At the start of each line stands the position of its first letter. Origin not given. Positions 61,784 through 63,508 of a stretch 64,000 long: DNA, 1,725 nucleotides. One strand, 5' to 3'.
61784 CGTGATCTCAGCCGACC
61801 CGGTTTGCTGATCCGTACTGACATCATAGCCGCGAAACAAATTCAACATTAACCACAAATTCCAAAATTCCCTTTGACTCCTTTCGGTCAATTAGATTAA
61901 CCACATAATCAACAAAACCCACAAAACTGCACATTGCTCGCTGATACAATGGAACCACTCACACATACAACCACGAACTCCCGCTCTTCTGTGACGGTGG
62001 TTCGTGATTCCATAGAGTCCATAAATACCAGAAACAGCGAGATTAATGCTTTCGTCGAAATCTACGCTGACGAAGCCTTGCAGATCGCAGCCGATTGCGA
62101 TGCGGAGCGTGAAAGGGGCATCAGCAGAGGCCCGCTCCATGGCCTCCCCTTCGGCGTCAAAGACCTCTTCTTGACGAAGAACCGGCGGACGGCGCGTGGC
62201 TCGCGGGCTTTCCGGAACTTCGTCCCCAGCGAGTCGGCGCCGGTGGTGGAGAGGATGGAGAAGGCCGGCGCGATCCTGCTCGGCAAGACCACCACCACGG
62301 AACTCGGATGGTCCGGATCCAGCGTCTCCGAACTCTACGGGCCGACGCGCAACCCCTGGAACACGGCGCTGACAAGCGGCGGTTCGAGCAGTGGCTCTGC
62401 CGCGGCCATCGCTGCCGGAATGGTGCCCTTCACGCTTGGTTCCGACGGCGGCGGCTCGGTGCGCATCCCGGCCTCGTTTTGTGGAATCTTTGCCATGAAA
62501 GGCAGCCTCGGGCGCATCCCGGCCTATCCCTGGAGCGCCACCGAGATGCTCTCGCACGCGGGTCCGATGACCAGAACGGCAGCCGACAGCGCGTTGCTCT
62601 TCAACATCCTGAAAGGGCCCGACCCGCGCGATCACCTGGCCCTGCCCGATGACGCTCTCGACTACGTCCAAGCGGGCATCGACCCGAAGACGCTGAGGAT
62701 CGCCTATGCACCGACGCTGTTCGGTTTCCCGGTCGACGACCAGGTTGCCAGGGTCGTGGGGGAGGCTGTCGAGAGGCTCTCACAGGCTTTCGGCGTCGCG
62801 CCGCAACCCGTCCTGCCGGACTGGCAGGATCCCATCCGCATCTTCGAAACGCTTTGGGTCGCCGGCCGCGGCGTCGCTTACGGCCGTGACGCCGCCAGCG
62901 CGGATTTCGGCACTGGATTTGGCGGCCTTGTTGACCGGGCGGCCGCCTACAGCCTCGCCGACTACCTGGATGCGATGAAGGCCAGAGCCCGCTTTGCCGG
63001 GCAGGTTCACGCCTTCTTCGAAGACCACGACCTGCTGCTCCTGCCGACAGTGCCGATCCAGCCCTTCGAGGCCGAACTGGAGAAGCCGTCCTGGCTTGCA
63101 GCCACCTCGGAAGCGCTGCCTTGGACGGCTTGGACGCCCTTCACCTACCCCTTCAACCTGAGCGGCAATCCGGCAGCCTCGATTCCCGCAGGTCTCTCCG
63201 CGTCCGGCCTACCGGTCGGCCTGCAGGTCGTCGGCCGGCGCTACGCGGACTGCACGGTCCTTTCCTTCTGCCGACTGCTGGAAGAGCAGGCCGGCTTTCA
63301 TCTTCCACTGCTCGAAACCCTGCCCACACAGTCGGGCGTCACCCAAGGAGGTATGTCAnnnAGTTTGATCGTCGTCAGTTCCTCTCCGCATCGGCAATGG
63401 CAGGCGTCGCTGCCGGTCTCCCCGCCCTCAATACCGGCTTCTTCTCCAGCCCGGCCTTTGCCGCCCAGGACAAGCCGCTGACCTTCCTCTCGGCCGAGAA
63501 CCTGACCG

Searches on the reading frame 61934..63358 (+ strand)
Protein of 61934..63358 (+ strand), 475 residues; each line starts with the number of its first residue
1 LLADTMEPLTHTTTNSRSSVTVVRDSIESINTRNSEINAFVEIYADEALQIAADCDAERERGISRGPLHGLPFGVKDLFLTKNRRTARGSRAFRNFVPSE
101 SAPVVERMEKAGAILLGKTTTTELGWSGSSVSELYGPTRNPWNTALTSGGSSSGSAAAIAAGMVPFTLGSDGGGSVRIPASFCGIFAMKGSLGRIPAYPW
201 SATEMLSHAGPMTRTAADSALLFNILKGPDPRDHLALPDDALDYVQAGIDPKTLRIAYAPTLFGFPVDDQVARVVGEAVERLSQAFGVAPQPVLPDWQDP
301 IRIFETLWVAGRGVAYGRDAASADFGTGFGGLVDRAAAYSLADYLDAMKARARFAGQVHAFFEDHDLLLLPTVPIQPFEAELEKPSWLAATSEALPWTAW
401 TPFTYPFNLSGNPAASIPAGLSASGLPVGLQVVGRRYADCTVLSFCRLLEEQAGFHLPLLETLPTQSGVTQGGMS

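Call 27: search_protein_families(library=pfam, proteins=[window:61934-63358:+])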
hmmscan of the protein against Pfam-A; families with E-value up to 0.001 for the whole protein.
window:61934-63358:+ (475 aa): 1 family
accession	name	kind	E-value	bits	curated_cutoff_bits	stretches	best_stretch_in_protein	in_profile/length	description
PF01425.27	Amidase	-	4.3e-100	336.3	27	1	22-443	2-445/445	Amidase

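Call 66: find_encoding_contigs(protein=window:61934-63358:+, flank=10000, max_places=2)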
Protein window:61934-63358:+ (475 aa): no gene with exactly this product is on record in the collection.
